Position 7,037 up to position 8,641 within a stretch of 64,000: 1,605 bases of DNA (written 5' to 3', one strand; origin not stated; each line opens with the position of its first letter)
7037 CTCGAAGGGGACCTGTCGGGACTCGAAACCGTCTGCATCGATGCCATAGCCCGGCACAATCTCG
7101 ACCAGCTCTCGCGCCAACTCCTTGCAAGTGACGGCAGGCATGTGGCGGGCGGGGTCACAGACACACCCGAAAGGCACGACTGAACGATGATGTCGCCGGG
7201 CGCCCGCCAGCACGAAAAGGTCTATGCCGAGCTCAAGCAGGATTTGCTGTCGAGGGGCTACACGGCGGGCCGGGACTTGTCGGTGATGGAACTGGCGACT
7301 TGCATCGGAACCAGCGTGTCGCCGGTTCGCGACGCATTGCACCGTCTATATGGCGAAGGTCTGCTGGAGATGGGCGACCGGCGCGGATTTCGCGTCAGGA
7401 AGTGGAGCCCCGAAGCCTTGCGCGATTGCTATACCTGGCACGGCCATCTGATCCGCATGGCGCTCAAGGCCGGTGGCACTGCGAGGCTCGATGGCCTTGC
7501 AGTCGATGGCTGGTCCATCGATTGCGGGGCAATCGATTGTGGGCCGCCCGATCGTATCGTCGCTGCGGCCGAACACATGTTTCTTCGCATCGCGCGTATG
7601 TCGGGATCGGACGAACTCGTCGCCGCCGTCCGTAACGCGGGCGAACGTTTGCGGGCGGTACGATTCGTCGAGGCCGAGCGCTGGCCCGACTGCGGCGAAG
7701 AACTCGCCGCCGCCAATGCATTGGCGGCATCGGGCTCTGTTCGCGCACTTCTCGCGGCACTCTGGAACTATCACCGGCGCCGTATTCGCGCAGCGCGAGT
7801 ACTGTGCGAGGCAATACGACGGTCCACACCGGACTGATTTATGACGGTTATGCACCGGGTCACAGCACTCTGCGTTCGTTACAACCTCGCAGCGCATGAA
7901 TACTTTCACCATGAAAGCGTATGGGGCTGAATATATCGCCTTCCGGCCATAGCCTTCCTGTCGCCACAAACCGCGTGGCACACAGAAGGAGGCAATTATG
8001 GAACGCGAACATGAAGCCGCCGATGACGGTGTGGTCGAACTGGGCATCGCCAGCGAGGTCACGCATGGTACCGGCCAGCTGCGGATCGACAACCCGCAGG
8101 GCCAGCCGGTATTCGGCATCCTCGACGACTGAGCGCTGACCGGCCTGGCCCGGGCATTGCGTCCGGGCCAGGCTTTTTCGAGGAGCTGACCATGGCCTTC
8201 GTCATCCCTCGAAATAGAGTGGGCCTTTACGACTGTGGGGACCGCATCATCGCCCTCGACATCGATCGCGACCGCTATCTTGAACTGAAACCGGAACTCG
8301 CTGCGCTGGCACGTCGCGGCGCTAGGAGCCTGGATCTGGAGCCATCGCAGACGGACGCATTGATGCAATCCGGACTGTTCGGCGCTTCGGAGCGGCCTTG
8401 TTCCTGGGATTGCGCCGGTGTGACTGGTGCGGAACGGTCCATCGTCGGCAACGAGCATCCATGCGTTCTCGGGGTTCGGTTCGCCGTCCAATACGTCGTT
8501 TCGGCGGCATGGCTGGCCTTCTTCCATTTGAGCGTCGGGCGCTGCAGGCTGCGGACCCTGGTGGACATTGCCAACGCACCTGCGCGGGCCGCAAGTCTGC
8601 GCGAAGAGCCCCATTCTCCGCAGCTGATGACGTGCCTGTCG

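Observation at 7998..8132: Unlisted 44-codon gene encodes a predicted new lasso peptide (core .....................)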

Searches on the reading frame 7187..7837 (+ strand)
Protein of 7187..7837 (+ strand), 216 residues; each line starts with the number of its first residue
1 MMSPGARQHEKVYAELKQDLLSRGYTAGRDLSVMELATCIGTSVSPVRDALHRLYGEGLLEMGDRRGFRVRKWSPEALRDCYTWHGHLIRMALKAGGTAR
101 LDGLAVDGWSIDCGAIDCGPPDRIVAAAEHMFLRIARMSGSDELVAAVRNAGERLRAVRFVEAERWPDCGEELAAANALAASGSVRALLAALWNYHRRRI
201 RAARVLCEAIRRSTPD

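Call 8: search_protein_families(library=pfam, proteins=[window:7187-7837:+], max_evalue=0.01)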
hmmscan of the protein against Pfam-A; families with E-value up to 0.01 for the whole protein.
window:7187-7837:+ (216 aa): 2 families
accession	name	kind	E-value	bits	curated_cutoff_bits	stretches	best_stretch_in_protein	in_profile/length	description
PF00392.27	GntR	-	3e-15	56.1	27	1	10-70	3-64/64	Bacterial regulatory proteins, gntR family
PF13545.12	HTH_Crp_2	-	0.0053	17.1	27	0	30-72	22-63/70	Crp-like helix-turn-helix domain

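Call 9: search_protein_families(library=ncbifam, proteins=[window:7187-7837:+], max_evalue=0.01)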
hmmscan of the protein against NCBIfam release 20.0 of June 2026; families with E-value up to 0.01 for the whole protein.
window:7187-7837:+ (216 aa): 5 families
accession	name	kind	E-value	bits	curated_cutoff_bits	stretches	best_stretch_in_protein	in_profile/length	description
NF008576.0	PRK11534.1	equivalog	7e-07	29.1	218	1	12-91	12-91/225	DNA-binding transcriptional regulator CsiR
TIGR03338.1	phnR_burk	equivalog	8.1e-07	28.9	271.5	1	12-76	16-80/212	phosphonate utilization associated transcriptional regulator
NF052282.1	PLP_TF_PdxR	equivalog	0.00025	20.2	320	1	10-76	4-71/448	MocR-like pyridoxine biosynthesis transcription factor PdxR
NF008504.0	PRK11414.1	equivalog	0.0012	18.6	225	1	11-94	15-98/221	GntR family transcriptional regulator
NF052285.1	GABA_TF_GabR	exception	0.003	16.4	600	1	10-72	2-65/456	MocR-like transcriptional regulator GabR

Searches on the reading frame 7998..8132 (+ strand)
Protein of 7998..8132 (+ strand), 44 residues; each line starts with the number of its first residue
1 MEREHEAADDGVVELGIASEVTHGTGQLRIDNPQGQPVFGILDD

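Call 8: search_protein_families(library=pfam, proteins=[window:7998-8132:+], max_evalue=0.01)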
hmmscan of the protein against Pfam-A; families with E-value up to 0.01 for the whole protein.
window:7998-8132:+ (44 aa): 1 family
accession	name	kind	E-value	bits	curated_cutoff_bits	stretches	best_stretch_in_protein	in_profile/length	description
PF24178.1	Subterisin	-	7.8e-09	35.8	27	1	1-43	1-42/42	Lasso peptide subterisin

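Call 9: search_protein_families(library=ncbifam, proteins=[window:7998-8132:+], max_evalue=0.01)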
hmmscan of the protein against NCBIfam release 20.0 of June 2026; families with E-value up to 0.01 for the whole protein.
window:7998-8132:+ (44 aa): 1 family
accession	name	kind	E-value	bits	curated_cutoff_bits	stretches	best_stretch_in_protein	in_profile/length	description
NF033522.2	lasso_benenodin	subfamily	2.1e-10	40.3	33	1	1-44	1-43/43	benenodin family lasso peptide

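Call 10: find_homologous_proteins(query=window:7998-8129:+, max_evalue=0.01)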
Query seq(44 aa) (44 aa): 4 proteins with E <= 0.01 among 4 candidates.
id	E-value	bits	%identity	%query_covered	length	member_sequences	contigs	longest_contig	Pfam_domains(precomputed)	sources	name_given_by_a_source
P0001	3.1e-21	90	100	100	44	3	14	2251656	PF24178.2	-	-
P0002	4.8e-16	74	82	100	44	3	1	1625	PF24178.2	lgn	-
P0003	3.3e-15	72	80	100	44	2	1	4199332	PF24178.2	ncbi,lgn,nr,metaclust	ncbi:hypothetical protein [Sphingobium sp. SYK-6]|nr:hypothetical protein [Sphingobium sp. SYK-6]|me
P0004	3.8e-15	72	80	100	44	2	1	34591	PF24178.2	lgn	-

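Call 13: list_cluster_members(proteins=[P0001, P0003])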
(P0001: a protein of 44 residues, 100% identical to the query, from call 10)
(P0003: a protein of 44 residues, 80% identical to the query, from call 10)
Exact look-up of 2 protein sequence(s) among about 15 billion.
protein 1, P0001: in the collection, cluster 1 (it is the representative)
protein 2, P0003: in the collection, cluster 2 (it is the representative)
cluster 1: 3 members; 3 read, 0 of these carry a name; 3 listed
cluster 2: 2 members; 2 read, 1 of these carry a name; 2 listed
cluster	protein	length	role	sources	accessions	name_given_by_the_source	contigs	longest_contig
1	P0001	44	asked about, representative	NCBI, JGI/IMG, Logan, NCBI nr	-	-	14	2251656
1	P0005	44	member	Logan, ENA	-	-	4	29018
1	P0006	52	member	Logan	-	-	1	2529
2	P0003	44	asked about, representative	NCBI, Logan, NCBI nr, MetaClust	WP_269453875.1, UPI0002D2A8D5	hypothetical protein [Sphingobium sp. SYK-6] | status=active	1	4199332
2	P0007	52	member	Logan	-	-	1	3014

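Call 14: find_encoding_contigs(protein=P0001, flank=8000, max_places=8)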
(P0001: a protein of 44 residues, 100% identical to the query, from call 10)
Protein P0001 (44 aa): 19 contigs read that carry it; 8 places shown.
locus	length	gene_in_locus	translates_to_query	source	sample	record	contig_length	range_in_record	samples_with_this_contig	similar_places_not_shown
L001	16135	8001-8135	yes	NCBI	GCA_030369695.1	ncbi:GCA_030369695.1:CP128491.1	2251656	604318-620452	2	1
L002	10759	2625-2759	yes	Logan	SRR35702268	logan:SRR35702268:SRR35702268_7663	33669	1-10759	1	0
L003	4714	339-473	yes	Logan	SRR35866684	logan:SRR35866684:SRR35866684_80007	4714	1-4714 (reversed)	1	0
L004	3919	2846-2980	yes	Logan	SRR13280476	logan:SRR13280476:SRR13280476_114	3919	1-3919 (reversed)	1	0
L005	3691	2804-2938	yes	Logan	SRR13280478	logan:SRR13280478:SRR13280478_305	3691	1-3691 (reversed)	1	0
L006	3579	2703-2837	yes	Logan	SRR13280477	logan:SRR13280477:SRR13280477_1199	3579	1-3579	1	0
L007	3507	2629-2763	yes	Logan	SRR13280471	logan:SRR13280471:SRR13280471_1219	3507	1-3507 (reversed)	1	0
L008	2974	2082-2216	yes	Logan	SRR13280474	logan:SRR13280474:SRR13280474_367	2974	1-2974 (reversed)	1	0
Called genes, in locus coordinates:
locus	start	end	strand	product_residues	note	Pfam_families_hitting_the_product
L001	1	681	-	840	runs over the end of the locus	PF11130:TraC_F_IV, PF19044:P-loop_TraG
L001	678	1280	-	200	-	PF09676:TraV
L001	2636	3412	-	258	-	PF06586:TraK_N, PF23536:TraK_C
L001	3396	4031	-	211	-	PF05309:TraE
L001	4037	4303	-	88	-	PF07178:TraL (weak)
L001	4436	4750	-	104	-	-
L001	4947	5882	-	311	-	PF10411:DsbC_N, PF13098:Thioredoxin_2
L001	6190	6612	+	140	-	-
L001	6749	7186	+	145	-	-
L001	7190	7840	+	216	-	PF00392:GntR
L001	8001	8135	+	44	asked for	PF24178:Subterisin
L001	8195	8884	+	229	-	PF13471:Transglut_core3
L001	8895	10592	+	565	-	PF00733:Asn_synthase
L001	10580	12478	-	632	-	PF07676:PD40 (faint), PF26549:Tricorn_N (faint), PF00326:Peptidase_S9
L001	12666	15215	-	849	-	PF07660:STN (faint), PF07715:Plug, PF00593:TonB_dep_Rec_b-barrel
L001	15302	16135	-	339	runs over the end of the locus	PF04773:FecR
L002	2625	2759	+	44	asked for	PF24178:Subterisin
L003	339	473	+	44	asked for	PF24178:Subterisin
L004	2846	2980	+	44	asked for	PF24178:Subterisin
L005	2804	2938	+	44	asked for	PF24178:Subterisin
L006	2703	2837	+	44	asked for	PF24178:Subterisin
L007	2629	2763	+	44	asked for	PF24178:Subterisin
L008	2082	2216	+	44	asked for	PF24178:Subterisin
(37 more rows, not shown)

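Call 23: find_related_loci(query=A1, collection=genome_contigs, flank=10000)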
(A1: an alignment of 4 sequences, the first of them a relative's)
Query A1 (44 aa) in genome_contigs; peptide patterns used: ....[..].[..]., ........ (x = any residue, [..] = any of these).
67 stretches matched a pattern; 2 encode a relative of the query (tblastn E <= 1e-3); 2 distinct loci.
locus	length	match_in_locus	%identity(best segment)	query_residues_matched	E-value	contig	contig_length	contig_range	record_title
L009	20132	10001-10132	59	1-44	1e-13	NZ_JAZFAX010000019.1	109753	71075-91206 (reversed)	Novosphingobium resinovorum strain Shazo N NODE_19_length_109753_cov_177.369702, whole genome shotgun sequence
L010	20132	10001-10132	55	1-44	3e-10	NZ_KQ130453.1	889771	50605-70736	Novosphingobium barchaimii LL02 25411_scaffold_02, whole genome shotgun sequence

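Call 30: search_protein_representatives(alignment_id=A1)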
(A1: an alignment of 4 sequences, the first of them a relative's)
Query: 4 sequences, 44 profile positions. Proteins with E-value up to 0.001 (for the whole library): 14; up to 1e-10: 3; up to 1e-30: 0. The best 14 are listed.
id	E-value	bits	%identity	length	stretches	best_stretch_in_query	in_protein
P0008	1.6e-15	73.0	-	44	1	1-44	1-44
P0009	4.0e-15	71.7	-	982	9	24-38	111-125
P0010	4.2e-12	62.1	-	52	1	1-44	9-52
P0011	6.5e-08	48.7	-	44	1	1-44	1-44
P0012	1.0e-06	44.8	-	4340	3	7-23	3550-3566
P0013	6.2e-06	42.3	-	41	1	10-44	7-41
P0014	7.0e-06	42.2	-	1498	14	15-32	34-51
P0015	9.0e-06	41.8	-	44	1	1-43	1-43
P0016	3.1e-05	40.1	-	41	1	6-44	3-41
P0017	3.6e-05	39.9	-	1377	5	8-23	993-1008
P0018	4.4e-05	39.6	-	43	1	12-44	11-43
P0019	8.4e-05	38.7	-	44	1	1-44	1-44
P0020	1.6e-04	37.8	-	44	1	1-43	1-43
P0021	2.2e-04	37.4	-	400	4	20-39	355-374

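Call 35: find_homologous_proteins(query=A2, max_evalue=0.01)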
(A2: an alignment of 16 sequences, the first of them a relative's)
Query A2 (16 sequences) (44 aa, profile of the alignment): 94 proteins with E <= 0.01 among 681 candidates.
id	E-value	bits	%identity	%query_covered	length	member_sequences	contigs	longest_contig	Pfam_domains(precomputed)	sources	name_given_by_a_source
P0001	6.1e-22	95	100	100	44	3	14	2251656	PF24178.2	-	-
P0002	4.9e-21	92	82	100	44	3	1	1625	PF24178.2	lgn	-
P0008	1.5e-20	91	68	100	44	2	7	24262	PF24178.2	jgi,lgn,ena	-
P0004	2.0e-20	90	80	100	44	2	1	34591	PF24178.2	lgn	-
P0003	1.1e-19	88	80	100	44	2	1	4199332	PF24178.2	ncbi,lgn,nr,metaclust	ncbi:hypothetical protein [Sphingobium sp. SYK-6]|nr:hypothetical protein [Sphingobium sp. SYK-6]|me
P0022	9.1e-19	85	61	100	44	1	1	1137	PF24178.2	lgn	-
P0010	1.8e-18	84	59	100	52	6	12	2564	PF24178.2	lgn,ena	-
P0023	3.6e-18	83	59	100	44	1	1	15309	PF24178.2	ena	-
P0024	4.0e-18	83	64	100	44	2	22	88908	PF24178.2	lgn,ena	-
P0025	4.1e-18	83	59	100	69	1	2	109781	PF24178.2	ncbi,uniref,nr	ncbi:MAG: hypothetical protein DI606_10060 [Sphingobium sp.]|uniref:Benenodin family lasso peptide n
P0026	5.3e-18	82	55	100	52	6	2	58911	PF24178.2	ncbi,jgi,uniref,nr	ncbi:benenodin family lasso peptide [Sphingobium yanoikuyae]|uniref:Benenodin family lasso peptide n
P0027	6.7e-18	82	64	100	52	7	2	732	PF24178.2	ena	-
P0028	8.6e-18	82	59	100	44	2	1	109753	PF24178.2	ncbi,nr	ncbi:benenodin family lasso peptide [Novosphingobium resinovorum]|nr:benenodin family lasso peptide 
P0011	1.0e-17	82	55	100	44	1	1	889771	PF24178.2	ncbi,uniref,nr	ncbi:hypothetical protein V474_13445 [Novosphingobium barchaimii LL02]|uniref:Benenodin family lasso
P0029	2.2e-17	80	64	100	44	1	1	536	PF24178.2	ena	-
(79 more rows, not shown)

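Call 67: predict_structure(alignment_id=A4)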
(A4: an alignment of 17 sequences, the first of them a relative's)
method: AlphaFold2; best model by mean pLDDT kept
length: 224 residues; sequences in the alignment: 17
mean_pLDDT: 86.9   pTM: 0.85
mean pLDDT of the five models: 86.9, 86.2, 85.8, 85.1, 84.8
residues with pLDDT >= 90: 138; 70-90: 62; 50-70: 23; < 50: 1
segments of 3 or more residues with pLDDT < 50: none
pLDDT, mean of each block of 10 residues (from residue 1): 84 90 94 94 84 93 83 61 78 85 97 95 93 60 87 92 89 90 91 92 91 91 90
secondary structure, 60 per line:
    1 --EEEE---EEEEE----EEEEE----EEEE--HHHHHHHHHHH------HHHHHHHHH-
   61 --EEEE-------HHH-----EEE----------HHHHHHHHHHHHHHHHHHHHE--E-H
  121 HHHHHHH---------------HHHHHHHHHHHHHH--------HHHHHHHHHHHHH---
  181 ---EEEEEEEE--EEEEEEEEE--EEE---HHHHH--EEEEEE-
elements in order: E3-6 E10-14 E19-23 E28-31 H34-44 H51-59 E63-66 E82-84 H95-114 H120-127 H143-156 H165-177 E184-191 E194-202 E205-207 H211-215 E218-223

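Call 69: fold_search(model_id=the predicted structure, library=pdb)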
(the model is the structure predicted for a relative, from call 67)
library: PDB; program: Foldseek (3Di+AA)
matches with E <= 10: 451; with E <= 0.001: 0
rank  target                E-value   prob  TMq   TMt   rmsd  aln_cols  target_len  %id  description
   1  3isr_C                1.9e-02  0.57  0.21  0.17  15.1       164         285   12  The Crystal Structure of a Putative Cysteine Protease from Cytophaga hutchinsonii to 1.9A (released 2009-09-08)
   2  3isr_A                2.1e-02  0.63  0.22  0.18  14.9       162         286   12  The Crystal Structure of a Putative Cysteine Protease from Cytophaga hutchinsonii to 1.9A (released 2009-09-08)
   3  3isr_B                2.8e-02  0.60  0.22  0.18  14.7       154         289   11  The Crystal Structure of a Putative Cysteine Protease from Cytophaga hutchinsonii to 1.9A (released 2009-09-08)
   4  4fgo                  6.5e-02  0.47  0.23  0.27  15.0       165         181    7  Legionella pneumophila LapG (calcium-bound) (released 2012-06-20)
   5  5v1u_A                6.8e-02  0.98  0.18  0.44   5.8        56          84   14  TbiB1 in Complex with the TbiA(beta) Leader Peptide (released 2018-09-05)
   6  5v1v_A                7.6e-02  0.97  0.19  0.43   5.8        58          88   14  TbiB1 in Complex with the TbiA(alpha) Leader Peptide (released 2018-09-05)
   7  5v1u_B                9.6e-02  0.97  0.19  0.44   5.7        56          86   14  TbiB1 in Complex with the TbiA(beta) Leader Peptide (released 2018-09-05)
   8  9y6s_8G               1.0e-01  0.13  0.19  0.08  20.1       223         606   12  96-nm repeat of the Leishmania tarentolae doublet microtubule (released 2025-12-17)
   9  9crn                  2.0e-01  0.30  0.20  0.13   8.5       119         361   19  Crystal structure of Streptococcus pyogenes TglA (released 2024-08-14)
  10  6jx3_B                2.4e-01  0.92  0.21  0.48   4.9        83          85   13  Lasso peptide synthetase B1 complexed with the leader peptide (released 2019-06-26)
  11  4fgp_B                2.4e-01  0.25  0.22  0.25  14.2       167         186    7  Legionella pneumophila LapG (EGTA-treated) (released 2012-06-20)
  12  5why_B                2.4e-01  0.25  0.18  0.10  13.3       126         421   11  Structural Insights into Thioether Bond Formation in the Biosynthesis of Sactipeptides (released 2017-07-26)
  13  4fgp_A                2.5e-01  0.23  0.22  0.25  13.1       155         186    8  Legionella pneumophila LapG (EGTA-treated) (released 2012-06-20)
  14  4fgq_A                3.0e-01  0.23  0.21  0.26  14.2       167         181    7  Legionella pneumophila LapG (released 2012-06-20)
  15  4fgq_B                3.0e-01  0.23  0.22  0.26  13.8       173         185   10  Legionella pneumophila LapG (released 2012-06-20)
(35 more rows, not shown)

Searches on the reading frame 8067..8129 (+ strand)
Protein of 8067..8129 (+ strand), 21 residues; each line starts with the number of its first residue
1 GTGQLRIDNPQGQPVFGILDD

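Call 32: search_solved_structures(query=window:8067-8129:+, max_evalue=10, show_alignments=3)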
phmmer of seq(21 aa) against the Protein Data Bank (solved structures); distinct sequences matched with E-value up to 10: 0.

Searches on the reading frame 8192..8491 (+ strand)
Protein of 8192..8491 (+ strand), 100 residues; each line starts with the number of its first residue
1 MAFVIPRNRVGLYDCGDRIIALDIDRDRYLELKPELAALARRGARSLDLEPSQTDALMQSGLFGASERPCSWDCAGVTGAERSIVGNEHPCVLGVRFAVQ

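Call 60: search_protein_families(library=pfam, proteins=[window:8192-8491:+], max_evalue=10)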
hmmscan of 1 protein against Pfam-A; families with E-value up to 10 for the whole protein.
window:8192-8491:+ (100 aa): 0 families

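Call 61: search_protein_families(library=ncbifam, proteins=[window:8192-8491:+], max_evalue=10)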
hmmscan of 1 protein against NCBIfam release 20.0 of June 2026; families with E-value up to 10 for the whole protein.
window:8192-8491:+ (100 aa): 1 family
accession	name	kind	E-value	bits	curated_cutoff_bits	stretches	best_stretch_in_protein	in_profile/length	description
NF045558.1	StsA_sacti_RiPP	equivalog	0.12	12.4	42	1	63-80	16-32/38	StsA family sactipeptide RiPP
